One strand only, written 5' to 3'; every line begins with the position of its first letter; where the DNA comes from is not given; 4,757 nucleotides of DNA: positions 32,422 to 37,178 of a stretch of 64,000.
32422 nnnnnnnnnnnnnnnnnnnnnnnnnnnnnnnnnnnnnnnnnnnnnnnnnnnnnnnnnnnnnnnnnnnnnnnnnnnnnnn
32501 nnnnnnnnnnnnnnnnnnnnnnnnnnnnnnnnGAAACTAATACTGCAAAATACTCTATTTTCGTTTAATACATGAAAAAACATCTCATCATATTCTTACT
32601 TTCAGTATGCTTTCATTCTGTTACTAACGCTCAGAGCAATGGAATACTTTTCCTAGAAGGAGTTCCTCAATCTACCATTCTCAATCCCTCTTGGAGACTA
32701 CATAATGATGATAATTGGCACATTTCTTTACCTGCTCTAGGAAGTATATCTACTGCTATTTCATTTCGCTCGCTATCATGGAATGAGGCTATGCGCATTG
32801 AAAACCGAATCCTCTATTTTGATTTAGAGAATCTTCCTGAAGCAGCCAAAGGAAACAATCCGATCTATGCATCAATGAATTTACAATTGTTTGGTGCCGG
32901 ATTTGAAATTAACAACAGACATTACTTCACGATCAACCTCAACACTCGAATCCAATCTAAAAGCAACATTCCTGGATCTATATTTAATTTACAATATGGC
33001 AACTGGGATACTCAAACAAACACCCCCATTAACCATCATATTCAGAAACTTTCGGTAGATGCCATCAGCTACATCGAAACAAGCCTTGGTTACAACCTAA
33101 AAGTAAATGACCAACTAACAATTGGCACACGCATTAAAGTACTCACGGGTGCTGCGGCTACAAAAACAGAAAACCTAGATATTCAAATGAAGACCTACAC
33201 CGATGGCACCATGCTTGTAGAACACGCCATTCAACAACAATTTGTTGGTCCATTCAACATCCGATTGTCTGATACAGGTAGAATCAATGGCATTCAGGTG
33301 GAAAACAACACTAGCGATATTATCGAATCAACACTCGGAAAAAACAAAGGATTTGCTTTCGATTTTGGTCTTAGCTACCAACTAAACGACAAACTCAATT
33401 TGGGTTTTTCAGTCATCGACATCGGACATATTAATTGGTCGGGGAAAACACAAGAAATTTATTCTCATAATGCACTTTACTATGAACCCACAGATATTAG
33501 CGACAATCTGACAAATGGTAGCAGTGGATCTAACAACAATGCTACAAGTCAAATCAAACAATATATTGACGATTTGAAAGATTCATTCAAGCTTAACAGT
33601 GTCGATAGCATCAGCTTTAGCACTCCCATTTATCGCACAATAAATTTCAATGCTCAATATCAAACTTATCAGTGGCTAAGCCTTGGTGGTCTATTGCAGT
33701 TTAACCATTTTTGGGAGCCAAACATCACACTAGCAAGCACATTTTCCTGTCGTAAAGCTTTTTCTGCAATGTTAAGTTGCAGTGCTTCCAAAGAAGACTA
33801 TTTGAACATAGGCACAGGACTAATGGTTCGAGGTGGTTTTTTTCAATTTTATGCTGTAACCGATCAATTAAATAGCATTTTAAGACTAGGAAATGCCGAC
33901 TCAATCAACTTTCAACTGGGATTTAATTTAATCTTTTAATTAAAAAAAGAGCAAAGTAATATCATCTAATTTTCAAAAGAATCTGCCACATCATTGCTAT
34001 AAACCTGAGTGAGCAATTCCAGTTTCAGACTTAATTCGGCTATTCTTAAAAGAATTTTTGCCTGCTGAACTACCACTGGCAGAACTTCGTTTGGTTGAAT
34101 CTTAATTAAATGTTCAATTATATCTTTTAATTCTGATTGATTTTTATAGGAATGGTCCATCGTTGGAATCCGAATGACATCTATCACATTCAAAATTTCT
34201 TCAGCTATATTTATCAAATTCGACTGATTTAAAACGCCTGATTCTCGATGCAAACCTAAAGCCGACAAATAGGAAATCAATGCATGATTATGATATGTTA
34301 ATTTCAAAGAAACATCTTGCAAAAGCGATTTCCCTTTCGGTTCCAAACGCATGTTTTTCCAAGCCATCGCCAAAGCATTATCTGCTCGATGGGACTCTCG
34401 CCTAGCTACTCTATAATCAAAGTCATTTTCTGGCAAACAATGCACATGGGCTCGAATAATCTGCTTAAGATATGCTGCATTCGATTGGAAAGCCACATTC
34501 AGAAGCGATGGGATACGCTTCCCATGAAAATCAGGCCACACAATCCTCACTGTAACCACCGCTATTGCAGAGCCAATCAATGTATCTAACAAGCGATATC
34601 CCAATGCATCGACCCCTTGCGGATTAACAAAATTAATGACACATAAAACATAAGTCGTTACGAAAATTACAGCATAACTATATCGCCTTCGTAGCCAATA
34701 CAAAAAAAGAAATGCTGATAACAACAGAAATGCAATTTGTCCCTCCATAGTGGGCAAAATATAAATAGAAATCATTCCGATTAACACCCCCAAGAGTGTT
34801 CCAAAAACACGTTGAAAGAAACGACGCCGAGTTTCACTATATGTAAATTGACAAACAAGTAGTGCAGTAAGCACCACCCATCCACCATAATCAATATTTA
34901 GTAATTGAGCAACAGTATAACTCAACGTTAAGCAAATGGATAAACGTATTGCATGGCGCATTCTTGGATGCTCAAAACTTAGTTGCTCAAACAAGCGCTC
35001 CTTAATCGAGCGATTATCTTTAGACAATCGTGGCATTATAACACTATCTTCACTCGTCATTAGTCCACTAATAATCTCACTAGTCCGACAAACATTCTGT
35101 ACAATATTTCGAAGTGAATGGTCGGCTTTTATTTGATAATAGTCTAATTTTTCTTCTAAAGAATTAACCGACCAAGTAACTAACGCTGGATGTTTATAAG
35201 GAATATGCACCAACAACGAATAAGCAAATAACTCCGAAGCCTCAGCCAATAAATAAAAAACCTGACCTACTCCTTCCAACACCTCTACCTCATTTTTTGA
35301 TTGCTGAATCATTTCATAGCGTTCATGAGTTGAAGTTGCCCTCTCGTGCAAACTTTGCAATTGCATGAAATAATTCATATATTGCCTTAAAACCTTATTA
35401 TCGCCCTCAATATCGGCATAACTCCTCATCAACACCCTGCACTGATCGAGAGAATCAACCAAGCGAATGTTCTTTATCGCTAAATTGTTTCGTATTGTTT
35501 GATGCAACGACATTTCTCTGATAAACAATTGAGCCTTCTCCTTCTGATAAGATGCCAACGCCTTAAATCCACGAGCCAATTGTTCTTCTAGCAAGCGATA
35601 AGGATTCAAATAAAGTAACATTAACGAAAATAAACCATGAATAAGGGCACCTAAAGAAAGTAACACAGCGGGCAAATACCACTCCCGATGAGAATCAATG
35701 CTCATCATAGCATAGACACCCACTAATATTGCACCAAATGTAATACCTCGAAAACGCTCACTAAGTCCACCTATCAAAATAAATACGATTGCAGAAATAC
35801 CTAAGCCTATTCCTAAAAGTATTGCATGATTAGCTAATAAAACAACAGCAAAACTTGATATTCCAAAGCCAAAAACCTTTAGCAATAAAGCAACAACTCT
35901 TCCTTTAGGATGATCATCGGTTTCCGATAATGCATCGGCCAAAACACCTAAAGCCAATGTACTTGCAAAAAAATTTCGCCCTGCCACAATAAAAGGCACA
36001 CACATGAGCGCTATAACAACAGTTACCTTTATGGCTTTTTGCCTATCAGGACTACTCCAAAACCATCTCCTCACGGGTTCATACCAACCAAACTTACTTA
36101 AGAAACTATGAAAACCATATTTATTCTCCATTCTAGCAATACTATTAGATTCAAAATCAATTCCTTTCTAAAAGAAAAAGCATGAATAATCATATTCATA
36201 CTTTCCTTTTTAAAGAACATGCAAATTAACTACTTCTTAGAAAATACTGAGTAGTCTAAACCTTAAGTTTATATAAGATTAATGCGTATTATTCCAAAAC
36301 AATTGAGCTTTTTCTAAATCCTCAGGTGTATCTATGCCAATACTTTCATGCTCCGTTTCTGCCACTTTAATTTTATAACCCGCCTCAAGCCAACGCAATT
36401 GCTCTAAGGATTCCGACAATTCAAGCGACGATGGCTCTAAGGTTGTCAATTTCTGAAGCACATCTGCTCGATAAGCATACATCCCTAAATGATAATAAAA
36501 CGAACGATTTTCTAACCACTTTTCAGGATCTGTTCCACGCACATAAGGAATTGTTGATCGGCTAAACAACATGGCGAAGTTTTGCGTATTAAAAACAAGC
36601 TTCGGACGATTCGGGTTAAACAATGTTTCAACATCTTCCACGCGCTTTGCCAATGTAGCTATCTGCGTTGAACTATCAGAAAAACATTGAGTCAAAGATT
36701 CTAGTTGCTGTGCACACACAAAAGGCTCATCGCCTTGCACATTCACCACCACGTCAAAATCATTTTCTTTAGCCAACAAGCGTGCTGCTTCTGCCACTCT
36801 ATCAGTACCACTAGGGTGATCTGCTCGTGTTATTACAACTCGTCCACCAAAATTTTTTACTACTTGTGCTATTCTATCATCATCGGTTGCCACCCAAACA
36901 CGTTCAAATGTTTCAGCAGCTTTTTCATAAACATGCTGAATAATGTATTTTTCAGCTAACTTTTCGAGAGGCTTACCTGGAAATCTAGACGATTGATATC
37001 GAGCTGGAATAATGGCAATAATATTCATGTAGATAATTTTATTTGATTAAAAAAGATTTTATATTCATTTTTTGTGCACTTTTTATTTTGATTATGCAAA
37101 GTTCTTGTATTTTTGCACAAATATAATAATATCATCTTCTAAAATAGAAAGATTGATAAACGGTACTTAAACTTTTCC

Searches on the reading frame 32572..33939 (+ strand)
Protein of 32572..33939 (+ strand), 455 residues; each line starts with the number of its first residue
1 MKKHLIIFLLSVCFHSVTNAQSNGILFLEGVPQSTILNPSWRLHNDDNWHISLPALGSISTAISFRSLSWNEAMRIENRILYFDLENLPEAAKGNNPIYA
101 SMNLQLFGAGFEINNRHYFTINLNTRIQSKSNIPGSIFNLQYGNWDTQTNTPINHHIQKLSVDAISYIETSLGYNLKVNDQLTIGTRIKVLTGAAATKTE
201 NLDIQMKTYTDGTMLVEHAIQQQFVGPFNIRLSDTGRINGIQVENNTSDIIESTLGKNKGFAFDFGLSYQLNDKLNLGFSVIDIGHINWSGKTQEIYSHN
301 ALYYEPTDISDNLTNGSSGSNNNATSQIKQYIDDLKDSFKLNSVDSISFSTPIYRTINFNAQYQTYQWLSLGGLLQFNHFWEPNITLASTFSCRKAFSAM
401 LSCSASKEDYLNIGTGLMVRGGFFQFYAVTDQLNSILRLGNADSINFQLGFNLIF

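Call 8: search_protein_families(library=pfam, proteins=[window:32572-33939:+])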
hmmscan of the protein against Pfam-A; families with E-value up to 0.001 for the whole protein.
window:32572-33939:+ (455 aa): 2 families
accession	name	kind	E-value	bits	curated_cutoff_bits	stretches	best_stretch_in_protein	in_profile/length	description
PF18990.6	DUF5723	-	1.8e-65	222.5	26.8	1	45-431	5-376/376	Family of unknown function (DUF5723)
PF03349.22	Toluene_X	-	0.00078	18.5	29.7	0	151-305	126-247/421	Outer membrane protein transport protein (OMPP1/FadL/TodX)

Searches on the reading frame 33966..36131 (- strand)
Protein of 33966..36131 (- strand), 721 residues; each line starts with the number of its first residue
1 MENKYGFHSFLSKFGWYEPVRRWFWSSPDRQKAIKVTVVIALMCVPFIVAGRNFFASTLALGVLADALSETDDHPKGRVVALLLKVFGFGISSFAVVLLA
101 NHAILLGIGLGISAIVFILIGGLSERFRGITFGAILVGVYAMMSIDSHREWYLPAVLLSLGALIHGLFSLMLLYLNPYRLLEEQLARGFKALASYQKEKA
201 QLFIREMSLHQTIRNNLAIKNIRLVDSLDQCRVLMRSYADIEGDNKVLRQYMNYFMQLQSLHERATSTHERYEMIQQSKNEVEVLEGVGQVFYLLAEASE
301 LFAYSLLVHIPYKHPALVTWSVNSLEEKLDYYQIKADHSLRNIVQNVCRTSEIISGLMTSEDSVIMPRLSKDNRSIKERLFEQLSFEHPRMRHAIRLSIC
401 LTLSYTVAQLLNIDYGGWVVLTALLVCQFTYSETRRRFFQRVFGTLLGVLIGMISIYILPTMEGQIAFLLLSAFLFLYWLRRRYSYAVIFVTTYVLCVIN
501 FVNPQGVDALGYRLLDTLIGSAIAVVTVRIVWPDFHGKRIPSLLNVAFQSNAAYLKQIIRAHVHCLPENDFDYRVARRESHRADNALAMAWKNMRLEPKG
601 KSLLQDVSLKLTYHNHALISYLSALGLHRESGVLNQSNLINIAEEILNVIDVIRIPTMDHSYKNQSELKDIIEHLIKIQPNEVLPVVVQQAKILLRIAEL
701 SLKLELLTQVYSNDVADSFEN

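Call 32: search_protein_families(library=pfam, proteins=[window:33966-36131:-])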
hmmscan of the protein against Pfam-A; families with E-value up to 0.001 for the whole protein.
window:33966-36131:- (721 aa): 4 families
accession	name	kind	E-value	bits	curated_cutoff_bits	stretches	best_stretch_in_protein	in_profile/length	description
PF12805.13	FUSC-like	-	3.5e-53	181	22.1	1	82-354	2-277/284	FUSC-like inner membrane protein yccS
PF13515.12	FUSC_2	-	2.8e-27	95.8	25.6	1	404-526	2-125/126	Fusaric acid resistance protein-like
PF11744.14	ALMT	-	3e-07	30.1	20.6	1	414-586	39-223/471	Aluminium activated malate transporter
PF06081.17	ArAE_1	-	0.00011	22.8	22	1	395-526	8-136/141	Aromatic acid exporter family member 1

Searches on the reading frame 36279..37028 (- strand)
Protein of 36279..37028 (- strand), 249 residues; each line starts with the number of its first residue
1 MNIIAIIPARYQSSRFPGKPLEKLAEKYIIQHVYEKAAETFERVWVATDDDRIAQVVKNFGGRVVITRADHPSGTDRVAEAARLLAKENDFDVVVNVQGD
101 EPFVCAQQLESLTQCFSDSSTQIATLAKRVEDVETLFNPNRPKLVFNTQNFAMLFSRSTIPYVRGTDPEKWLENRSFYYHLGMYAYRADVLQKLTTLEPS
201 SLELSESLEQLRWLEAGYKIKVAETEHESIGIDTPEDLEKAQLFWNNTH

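Call 32: search_protein_families(library=pfam, proteins=[window:36279-37028:-])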
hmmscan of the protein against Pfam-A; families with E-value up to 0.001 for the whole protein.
window:36279-37028:- (249 aa): 2 families
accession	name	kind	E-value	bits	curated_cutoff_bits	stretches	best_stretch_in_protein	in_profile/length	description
PF02348.25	CTP_transf_3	-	4.6e-54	183.9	22.6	1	4-220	1-217/217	Cytidylyltransferase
PF12804.13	NTP_transf_3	-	2e-10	41.5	27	1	12-136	8-131/160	MobA-like NTP transferase domain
